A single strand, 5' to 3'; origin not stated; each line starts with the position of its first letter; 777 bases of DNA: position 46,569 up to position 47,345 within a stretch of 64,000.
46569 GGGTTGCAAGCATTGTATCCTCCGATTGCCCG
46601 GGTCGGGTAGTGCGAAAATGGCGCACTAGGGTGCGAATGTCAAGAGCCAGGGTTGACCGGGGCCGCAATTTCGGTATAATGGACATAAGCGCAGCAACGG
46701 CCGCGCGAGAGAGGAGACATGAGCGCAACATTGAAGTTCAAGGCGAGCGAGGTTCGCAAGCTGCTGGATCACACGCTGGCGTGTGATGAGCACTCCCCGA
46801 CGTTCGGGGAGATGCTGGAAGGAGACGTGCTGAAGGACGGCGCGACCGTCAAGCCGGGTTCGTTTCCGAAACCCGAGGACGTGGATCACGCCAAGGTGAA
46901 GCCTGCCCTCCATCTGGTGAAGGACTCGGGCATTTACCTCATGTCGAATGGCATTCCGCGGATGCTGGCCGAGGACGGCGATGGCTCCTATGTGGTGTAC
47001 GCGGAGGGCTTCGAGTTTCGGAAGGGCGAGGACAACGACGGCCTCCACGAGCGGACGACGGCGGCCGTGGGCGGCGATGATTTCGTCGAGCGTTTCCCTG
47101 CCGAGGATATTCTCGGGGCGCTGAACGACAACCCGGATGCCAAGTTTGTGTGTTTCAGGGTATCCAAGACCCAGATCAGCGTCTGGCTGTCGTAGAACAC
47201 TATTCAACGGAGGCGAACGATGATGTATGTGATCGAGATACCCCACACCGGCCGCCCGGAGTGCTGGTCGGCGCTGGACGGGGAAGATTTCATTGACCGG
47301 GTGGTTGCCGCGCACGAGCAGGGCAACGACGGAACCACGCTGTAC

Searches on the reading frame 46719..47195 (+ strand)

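Call 9: search_protein_families(library=pfam, proteins=[window:46719-47195:+], max_evalue=0.01)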
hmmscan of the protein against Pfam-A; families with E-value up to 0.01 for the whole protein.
window:46719-47195:+ (158 aa): 1 family
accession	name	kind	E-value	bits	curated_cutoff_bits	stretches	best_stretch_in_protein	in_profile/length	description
PF11284.13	DUF3085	-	1.8e-15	57.3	25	1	62-155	1-87/88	Protein of unknown function (DUF3085)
